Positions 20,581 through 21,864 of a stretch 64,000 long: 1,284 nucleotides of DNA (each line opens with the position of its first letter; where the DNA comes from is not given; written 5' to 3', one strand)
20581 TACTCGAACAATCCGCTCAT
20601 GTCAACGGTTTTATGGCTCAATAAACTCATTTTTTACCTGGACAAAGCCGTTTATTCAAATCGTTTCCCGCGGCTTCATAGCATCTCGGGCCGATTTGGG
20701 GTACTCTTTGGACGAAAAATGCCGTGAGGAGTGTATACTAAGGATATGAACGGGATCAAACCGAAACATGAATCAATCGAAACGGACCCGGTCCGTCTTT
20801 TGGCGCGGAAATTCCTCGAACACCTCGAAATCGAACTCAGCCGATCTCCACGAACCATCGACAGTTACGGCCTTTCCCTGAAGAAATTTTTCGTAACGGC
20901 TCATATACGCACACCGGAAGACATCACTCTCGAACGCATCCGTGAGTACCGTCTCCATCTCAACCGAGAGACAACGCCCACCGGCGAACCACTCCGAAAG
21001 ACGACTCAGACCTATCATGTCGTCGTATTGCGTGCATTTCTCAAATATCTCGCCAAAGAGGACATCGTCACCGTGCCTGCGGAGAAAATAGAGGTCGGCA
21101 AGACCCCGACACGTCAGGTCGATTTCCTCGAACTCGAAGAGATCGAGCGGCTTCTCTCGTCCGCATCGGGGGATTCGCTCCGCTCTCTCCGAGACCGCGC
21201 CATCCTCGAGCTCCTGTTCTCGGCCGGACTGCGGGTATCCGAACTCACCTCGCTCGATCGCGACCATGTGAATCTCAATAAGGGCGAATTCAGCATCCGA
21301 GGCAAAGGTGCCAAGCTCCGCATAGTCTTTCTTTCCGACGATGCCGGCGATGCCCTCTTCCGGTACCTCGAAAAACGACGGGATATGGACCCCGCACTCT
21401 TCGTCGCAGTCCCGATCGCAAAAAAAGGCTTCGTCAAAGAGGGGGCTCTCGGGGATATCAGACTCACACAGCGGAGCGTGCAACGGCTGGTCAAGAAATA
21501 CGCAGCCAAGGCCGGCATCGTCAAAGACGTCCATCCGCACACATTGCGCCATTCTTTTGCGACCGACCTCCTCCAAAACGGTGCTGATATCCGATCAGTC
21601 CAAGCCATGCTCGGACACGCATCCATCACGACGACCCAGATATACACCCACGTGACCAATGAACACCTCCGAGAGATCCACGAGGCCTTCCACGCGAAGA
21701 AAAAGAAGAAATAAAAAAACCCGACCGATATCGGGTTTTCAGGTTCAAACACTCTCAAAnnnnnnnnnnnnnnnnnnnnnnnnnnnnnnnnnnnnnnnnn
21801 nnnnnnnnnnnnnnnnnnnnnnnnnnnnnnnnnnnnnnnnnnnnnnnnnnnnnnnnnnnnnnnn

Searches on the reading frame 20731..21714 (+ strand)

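Call 47: search_protein_families(library=pfam, proteins=[window:20731-21714:+], max_evalue=0.001)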
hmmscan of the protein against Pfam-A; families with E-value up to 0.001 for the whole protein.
window:20731-21714:+ (327 aa): 3 families
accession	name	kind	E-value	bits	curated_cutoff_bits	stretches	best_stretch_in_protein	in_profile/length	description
PF00589.27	Phage_integrase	-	7.3e-43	146.7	27.1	1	132-311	2-171/172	Phage integrase family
PF02899.23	Phage_int_SAM_1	-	9e-08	32.7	22.3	1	27-110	3-82/83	Phage integrase, N-terminal SAM-like domain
PF13495.12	Phage_int_SAM_4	-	4.9e-06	27.3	27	1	26-112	3-83/85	Phage integrase, N-terminal SAM-like domain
